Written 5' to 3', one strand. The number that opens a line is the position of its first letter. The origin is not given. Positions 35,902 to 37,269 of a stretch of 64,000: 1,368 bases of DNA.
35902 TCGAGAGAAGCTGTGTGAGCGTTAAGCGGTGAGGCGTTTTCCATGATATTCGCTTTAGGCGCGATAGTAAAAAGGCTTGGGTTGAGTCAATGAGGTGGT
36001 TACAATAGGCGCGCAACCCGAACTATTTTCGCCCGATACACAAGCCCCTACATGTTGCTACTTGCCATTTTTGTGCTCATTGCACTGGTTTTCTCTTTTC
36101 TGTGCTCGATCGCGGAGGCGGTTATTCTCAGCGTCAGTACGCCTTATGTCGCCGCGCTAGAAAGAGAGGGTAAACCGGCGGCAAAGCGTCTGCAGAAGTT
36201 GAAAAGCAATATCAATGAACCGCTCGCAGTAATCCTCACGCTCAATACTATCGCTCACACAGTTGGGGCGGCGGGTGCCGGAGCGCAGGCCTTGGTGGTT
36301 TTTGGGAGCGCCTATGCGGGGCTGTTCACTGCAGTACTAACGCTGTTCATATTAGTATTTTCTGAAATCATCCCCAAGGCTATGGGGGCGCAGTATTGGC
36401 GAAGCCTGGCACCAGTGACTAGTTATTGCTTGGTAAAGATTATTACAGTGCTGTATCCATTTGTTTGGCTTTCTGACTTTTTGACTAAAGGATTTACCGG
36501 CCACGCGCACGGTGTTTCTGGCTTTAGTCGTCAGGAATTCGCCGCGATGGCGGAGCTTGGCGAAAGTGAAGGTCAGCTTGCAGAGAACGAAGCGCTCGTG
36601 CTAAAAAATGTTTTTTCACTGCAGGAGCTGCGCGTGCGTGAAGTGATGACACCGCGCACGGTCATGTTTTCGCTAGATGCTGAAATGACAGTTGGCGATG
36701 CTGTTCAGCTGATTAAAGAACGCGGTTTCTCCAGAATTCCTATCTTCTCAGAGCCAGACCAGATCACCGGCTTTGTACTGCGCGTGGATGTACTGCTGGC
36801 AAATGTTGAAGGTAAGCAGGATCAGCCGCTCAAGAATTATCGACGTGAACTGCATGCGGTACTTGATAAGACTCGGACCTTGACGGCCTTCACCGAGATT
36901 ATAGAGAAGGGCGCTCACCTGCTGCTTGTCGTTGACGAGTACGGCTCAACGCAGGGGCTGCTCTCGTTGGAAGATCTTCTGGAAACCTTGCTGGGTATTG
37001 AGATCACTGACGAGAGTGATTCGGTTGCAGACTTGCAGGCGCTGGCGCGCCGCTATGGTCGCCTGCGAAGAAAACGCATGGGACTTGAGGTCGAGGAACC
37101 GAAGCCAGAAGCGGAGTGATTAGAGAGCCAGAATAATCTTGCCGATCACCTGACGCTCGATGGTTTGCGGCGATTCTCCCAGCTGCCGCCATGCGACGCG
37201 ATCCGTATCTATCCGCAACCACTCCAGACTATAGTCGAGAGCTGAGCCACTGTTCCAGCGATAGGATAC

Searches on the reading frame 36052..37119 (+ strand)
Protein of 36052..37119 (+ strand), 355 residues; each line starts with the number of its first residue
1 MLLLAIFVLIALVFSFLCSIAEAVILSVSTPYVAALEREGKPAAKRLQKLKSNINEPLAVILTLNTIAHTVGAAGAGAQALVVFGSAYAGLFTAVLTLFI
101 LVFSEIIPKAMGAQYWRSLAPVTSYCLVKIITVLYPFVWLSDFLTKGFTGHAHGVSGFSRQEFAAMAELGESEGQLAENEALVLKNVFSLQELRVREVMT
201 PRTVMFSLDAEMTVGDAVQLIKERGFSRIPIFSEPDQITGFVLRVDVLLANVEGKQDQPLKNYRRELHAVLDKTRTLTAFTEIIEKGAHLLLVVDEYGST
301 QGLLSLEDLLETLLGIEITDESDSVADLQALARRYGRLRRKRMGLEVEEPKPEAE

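Call 52: search_protein_families(library=pfam, proteins=[window:36052-37119:+], max_evalue=0.00001)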
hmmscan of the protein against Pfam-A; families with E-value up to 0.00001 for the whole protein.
window:36052-37119:+ (355 aa): 2 families
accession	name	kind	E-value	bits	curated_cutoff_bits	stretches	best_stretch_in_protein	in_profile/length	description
PF01595.25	CNNM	-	1e-32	113.7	28.4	1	7-180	2-181/181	Cyclin M transmembrane N-terminal domain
PF00571.33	CBS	-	3.7e-13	50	24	1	195-250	1-54/57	CBS domain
